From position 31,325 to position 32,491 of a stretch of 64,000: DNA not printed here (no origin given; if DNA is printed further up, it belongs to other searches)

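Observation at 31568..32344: Orphan receiver-domain protein with a C-terminal HExxH domain, ~63% GC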

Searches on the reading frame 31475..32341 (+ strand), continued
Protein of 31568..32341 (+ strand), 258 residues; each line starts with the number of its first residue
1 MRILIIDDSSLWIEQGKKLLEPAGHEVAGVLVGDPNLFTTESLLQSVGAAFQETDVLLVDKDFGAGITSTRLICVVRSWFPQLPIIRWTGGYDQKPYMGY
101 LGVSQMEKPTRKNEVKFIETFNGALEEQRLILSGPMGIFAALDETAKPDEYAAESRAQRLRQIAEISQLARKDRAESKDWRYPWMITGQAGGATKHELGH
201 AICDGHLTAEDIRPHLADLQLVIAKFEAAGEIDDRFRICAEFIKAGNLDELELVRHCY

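Call 40: search_protein_families(library=pfam, alignment_id=A1, max_evalue=1)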
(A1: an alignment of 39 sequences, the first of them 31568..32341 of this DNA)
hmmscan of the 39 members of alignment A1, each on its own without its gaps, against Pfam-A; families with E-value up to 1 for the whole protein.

A. member 1, window:31568-32341:+ (258 aa): 0 families

B. families by the number of members that match (of 39 scanned): 17 families
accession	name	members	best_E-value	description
PF00072.30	Response_reg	31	4.1e-05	Response regulator receiver domain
PF13405.12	EF-hand_6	2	0.017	EF-hand domain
PF22470.1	Histone_HNS_N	2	0.048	H-NS histone-like proteins, N-terminal domain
PF06782.17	UPF0236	2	0.059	Uncharacterised protein family (UPF0236)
PF23234.1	WH4_Lhr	2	0.089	Large helicase-related protein, winged-helix domain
PF16817.10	DUF5073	2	0.15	Domain of unknown function (DUF5073)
PF10815.13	ComZ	1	0.0024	ComZ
PF03501.21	S10_plectin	1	0.025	Plectin/S10 domain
PF11195.14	Tad2-like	1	0.037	Thoeris anti-defense 2-like domain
PF05405.19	Mt_ATP-synt_B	1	0.056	Mitochondrial ATP synthase B chain precursor (ATP-synt_B)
PF00478.31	IMPDH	1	0.063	IMP dehydrogenase / GMP reductase domain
PF12118.13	SprA-related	1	0.072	SprA-related family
PF24924.1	DUF7745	1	0.075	Domain of unknown function (DUF7745)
PF11964.13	SpoIIAA-like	1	0.16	SpoIIAA-like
PF19172.5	DUF5854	1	0.17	Family of unknown function (DUF5854)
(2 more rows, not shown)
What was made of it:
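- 31568..31906 (+): REC (CheY-like receiver) domain, residues 1-113. D7/D8, D60, T89 and K108-P109 sit at the C-terminal ends of strands beta1, beta3, beta4 and beta5. 31 of 39 members hit PF00072 weakly (call 40).
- On Response regulator receiver domain (REC, PF00072): 31/39 relatives hit weakly, best 4e-5 (call 40).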

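Call 43: find_related_loci(query=A1, collection=metagenome_contigs, flank=5000)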
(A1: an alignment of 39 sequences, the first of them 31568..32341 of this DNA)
Query A1 (258 aa) in metagenome_contigs; peptide patterns used: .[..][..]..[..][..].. (x = any residue, [..] = any of these).
44 stretches matched a pattern; 10 encode a relative of the query (tblastn E <= 1e-3); 10 distinct loci.
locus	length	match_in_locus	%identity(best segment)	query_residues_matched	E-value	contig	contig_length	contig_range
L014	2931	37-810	68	1-258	2e-130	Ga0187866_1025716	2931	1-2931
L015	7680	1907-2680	68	1-258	1e-125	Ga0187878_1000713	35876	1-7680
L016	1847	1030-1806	69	1-258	1e-134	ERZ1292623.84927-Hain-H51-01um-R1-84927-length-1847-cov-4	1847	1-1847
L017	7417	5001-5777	68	1-258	8e-124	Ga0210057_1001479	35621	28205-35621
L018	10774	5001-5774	64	1-258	2e-111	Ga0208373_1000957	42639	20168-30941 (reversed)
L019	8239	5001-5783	64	1-258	2e-107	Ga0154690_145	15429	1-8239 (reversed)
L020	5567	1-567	69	72-258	2e-84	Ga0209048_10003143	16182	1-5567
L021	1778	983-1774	49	2-254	4e-84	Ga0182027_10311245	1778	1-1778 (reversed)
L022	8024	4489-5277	42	2-258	5e-65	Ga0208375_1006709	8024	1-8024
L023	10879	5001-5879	37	1-258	3e-56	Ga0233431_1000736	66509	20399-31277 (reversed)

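Call 50: search_protein_families(library=padloc, proteins=[window:31568-32341:+], max_evalue=1)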
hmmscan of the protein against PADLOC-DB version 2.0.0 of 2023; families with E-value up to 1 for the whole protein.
window:31568-32341:+ (258 aa): 0 families

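Call 51: search_protein_families(library=phrogs, proteins=[window:31568-32341:+], max_evalue=1)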
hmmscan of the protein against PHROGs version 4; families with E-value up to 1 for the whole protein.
window:31568-32341:+ (258 aa): 1 family
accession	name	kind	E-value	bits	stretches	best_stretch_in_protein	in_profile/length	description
phrog_11026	-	unknown function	0.28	12.2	1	180-243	71-135/152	-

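Call 69: find_encoding_contigs(protein=P0028, flank=6000, max_places=1)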
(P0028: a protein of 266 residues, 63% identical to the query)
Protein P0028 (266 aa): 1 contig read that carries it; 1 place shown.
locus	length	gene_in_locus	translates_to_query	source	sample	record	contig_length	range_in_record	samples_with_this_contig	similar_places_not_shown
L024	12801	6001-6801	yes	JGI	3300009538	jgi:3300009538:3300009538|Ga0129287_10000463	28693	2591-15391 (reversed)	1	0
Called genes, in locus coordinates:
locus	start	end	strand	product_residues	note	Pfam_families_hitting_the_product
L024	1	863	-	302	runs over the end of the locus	-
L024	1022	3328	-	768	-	PF02739:5_3_exonuc_N, PF01367:5_3_exonuc, PF00476:DNA_pol_A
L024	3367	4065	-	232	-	PF01797:Y1_Tnp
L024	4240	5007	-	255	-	PF01978:TrmB, PF01047:MarR (faint)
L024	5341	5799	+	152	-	-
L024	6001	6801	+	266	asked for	-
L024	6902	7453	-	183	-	PF02367:TsaE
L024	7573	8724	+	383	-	PF01368:DHH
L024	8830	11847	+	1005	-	PF05157:MshEN (weak), PF00437:T2SSE, PF12775:AAA_7 (faint), PF13191:AAA_16 (faint), PF25199:nSTAND_NTPase5 (faint), PF00004:AAA (faint), PF13173:AAA_14 (faint), PF00437:T2SSE, +4 more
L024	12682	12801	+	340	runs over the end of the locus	PF05496:RuvB_N, PF00004:AAA, PF07728:AAA_5 (weak), PF17864:AAA_lid_4, PF05491:WHD_RuvB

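Call 70: find_encoding_contigs(protein=P0039, flank=6000, max_places=1)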
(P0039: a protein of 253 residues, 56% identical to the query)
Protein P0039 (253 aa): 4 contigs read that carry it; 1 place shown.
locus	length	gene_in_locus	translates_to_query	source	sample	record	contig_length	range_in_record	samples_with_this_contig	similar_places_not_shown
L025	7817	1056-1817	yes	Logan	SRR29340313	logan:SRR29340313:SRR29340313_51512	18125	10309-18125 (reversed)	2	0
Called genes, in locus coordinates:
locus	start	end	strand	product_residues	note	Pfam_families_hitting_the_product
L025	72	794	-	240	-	-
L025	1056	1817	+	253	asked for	-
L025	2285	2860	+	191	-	-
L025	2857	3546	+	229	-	PF08843:AbiEii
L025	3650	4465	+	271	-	PF17827:PrmC_N, PF05175:MTS, PF12847:Methyltransf_18, PF13649:Methyltransf_25 (weak), PF13847:Methyltransf_31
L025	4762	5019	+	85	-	PF02583:Trns_repr_metal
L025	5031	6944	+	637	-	PF00581:Rhodanese, PF11127:YgaP-like_TM (weak), PF00753:Lactamase_B, PF00581:Rhodanese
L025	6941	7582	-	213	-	PF02348:CTP_transf_3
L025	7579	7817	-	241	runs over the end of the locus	PF01973:MptE-like (faint)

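Call 76: search_solved_structures(query=A1, max_evalue=0.01, show_alignments=2)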
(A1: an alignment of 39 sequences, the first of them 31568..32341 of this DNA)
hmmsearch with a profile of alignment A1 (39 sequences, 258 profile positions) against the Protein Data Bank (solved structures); distinct sequences matched with E-value up to 0.01: 2.
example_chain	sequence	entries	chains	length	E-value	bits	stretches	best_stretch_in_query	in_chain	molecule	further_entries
8pdc_A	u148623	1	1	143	0.0039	20.2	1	2-126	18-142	histidine kinase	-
7ood_q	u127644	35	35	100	0.0043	20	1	28-88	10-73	50S ribosomal protein L21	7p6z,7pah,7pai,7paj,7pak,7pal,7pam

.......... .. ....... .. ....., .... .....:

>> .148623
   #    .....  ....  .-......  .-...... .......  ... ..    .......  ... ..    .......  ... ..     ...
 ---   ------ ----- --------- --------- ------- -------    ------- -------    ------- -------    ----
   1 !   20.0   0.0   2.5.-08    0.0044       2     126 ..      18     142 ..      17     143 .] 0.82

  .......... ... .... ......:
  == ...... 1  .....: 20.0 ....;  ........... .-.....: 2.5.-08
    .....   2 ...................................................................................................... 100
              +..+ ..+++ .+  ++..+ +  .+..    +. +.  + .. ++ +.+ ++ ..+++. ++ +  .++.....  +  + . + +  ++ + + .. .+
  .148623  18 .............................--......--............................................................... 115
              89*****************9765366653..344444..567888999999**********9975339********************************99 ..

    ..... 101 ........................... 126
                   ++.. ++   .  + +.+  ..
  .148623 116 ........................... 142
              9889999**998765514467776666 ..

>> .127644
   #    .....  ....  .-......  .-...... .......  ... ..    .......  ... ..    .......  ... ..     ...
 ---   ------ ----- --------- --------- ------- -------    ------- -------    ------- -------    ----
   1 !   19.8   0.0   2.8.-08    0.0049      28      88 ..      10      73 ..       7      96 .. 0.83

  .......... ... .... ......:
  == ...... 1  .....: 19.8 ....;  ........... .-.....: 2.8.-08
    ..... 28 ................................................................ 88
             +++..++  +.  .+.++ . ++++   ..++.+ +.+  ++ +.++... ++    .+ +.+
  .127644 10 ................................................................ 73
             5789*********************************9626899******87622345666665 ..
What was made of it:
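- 31568..31906 (+): The family profile hits the 143-residue PDB chain 8pdc_A (deposited as 'histidine kinase') over positions 2-126 at E=0.004 (call 76).
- On Response regulator receiver domain (REC, PF00072): The family profile against the PDB finds 8pdc_A, a 143-residue chain deposited as 'histidine kinase', matched over positions 2-126 at E=0.004 (call 76).
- Weak PF00072 hits in 31/39 members (call 40), and a match to the 143-residue PDB chain 8pdc_A (deposited as 'histidine kinase') over positions 2-126 at E=0.004 (call 76).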

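Call 78: search_protein_families(library=pfam, proteins=[L003:5003-5746:-, L006:4762-5493:-, L016:51-812:-, L024:4240-5007:-, L025:72-794:-, L024:5341-5799:+, L006:5682-5999:+, L005:5163-5492:+], max_evalue=0.01)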
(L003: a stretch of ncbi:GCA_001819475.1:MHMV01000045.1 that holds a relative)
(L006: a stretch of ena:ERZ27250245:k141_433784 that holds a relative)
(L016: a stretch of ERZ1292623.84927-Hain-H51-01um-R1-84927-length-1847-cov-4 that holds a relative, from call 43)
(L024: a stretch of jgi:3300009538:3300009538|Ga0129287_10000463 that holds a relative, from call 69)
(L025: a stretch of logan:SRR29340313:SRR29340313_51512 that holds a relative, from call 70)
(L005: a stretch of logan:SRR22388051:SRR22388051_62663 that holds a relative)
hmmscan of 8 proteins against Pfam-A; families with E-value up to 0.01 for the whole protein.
L003:5003-5746:- (247 aa): 6 families
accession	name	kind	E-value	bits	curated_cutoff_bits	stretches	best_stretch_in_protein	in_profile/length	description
PF01978.25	TrmB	-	2.2e-11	43.9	25.6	1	7-69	1-62/68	Sugar-specific transcriptional regulator TrmB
PF13412.12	HTH_24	-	0.00057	19.8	21.9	1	28-58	17-47/48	Winged helix-turn-helix DNA-binding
PF16221.11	HTH_47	-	0.00073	19.5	27.1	1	26-59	44-77/78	winged helix-turn-helix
PF13545.12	HTH_Crp_2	-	0.0026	18.1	27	1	33-78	27-68/70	Crp-like helix-turn-helix domain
PF22194.2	F-93_WHD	-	0.003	18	28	1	39-73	26-61/62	F-93, winged-helix domain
PF02082.26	Rrf2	-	0.0061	17.2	30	0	19-64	13-58/132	Iron-dependent Transcriptional regulator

L006:4762-5493:- (243 aa): 6 families
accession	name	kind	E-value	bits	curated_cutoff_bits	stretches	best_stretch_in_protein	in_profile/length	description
PF01978.25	TrmB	-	7.6e-15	55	25.6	1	7-75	1-68/68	Sugar-specific transcriptional regulator TrmB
PF03965.22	Penicillinase_R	-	0.00035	21.3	22.6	1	32-72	25-65/115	Penicillinase repressor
PF01047.28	MarR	-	0.0016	18.7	24.6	1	27-63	16-52/59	MarR family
PF03962.21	Mnd1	-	0.0039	17.9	23.5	0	31-70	17-57/60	Mnd1 HTH domain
PF24033.1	DUF7342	-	0.0039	17.6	31.6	0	31-72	20-61/150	Family of unknown function (DUF7342)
PF09339.16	HTH_IclR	-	0.0057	16.8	22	0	30-58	20-48/52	IclR helix-turn-helix domain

L016:51-812:- (253 aa): 1 family
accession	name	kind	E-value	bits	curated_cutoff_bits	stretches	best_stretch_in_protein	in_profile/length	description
PF01978.25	TrmB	-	1e-14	54.5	25.6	1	7-75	1-68/68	Sugar-specific transcriptional regulator TrmB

L024:4240-5007:- (255 aa): 11 families
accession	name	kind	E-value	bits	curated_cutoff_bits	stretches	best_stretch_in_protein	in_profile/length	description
PF01978.25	TrmB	-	1.2e-17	64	25.6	1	6-73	1-67/68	Sugar-specific transcriptional regulator TrmB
PF13551.12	HTH_29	-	8.3e-06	26.2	28.1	1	23-65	8-49/64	Winged helix-turn helix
PF01047.28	MarR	-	1.5e-05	25.2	24.6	1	17-62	7-52/59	MarR family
PF13730.12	HTH_36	-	3.4e-05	24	25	1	10-57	2-55/55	Helix-turn-helix domain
PF03965.22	Penicillinase_R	-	0.0002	22.1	22.6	1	32-71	26-65/115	Penicillinase repressor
PF09339.16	HTH_IclR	-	0.00027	21.1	22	1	22-58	12-49/52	IclR helix-turn-helix domain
PF13518.12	HTH_28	-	0.00049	20.6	25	1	26-65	11-50/52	Helix-turn-helix domain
PF13412.12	HTH_24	-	0.0039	17.2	21.9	1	11-57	1-47/48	Winged helix-turn-helix DNA-binding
PF00392.27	GntR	-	0.0045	17.1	27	0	32-61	29-58/64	Bacterial regulatory proteins, gntR family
PF14493.12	HTH_40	-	0.0056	17.4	27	0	26-57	11-43/89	Helix-turn-helix domain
PF13545.12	HTH_Crp_2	-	0.0072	16.7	27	0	32-78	27-69/70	Crp-like helix-turn-helix domain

L025:72-794:- (240 aa): 0 families

L024:5341-5799:+ (152 aa): 0 families

L006:5682-5999:+ (105 aa): 0 families

L005:5163-5492:+ (109 aa): 0 families
